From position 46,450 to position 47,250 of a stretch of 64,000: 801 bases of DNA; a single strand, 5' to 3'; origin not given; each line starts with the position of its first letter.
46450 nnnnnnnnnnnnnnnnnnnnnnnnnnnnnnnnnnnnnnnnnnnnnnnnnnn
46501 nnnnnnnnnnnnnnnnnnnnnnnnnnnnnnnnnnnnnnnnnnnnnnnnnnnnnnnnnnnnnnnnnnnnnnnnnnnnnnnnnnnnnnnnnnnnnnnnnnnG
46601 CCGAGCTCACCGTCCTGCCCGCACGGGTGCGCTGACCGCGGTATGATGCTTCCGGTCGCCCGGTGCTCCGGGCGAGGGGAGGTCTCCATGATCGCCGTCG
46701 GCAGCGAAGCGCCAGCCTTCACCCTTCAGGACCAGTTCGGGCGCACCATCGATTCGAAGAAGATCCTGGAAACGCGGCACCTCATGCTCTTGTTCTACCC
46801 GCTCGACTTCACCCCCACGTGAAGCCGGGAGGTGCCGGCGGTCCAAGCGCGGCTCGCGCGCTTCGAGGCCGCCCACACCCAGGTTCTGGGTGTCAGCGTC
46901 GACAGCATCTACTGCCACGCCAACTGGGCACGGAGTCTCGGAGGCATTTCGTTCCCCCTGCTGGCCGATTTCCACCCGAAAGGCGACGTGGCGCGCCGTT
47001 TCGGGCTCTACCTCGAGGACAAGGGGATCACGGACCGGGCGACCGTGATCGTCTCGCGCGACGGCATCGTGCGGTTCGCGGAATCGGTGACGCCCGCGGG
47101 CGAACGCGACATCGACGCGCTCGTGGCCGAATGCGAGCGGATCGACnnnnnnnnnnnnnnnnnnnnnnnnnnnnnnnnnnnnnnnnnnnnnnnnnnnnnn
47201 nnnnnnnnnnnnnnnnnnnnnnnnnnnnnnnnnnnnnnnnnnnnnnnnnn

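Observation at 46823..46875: Candidate bacterial SECIS hairpin immediately downstream of the UGA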

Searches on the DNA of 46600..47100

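Call 8: search_rna_families(source=window, start=46600, end=47100, threshold=evalue, max_evalue=10, show_alignments=3)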
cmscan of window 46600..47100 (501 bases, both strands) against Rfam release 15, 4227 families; matches with E-value up to 10: 4.
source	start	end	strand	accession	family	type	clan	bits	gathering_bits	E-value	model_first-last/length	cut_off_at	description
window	46657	46683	-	RF01116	Yfr1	Gene; sRNA;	-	15.8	38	1.4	30-57/59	no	Cyanobacterial functional RNA 1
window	46857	46903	-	RF02927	Actino-ugpB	Gene; sRNA;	-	15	42.5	4.3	1-61/61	no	Actino-ugpB RNA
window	46799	46863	+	RF01811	PtaRNA1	Gene; antitoxin;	-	14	47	4.8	1-72/72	no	Plasmid transferred anti-sense RNA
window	46657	46677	+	RF01322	CRISPR-DR9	Gene; CRISPR;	-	13.2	45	8.5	5-29/37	no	CRISPR RNA direct repeat element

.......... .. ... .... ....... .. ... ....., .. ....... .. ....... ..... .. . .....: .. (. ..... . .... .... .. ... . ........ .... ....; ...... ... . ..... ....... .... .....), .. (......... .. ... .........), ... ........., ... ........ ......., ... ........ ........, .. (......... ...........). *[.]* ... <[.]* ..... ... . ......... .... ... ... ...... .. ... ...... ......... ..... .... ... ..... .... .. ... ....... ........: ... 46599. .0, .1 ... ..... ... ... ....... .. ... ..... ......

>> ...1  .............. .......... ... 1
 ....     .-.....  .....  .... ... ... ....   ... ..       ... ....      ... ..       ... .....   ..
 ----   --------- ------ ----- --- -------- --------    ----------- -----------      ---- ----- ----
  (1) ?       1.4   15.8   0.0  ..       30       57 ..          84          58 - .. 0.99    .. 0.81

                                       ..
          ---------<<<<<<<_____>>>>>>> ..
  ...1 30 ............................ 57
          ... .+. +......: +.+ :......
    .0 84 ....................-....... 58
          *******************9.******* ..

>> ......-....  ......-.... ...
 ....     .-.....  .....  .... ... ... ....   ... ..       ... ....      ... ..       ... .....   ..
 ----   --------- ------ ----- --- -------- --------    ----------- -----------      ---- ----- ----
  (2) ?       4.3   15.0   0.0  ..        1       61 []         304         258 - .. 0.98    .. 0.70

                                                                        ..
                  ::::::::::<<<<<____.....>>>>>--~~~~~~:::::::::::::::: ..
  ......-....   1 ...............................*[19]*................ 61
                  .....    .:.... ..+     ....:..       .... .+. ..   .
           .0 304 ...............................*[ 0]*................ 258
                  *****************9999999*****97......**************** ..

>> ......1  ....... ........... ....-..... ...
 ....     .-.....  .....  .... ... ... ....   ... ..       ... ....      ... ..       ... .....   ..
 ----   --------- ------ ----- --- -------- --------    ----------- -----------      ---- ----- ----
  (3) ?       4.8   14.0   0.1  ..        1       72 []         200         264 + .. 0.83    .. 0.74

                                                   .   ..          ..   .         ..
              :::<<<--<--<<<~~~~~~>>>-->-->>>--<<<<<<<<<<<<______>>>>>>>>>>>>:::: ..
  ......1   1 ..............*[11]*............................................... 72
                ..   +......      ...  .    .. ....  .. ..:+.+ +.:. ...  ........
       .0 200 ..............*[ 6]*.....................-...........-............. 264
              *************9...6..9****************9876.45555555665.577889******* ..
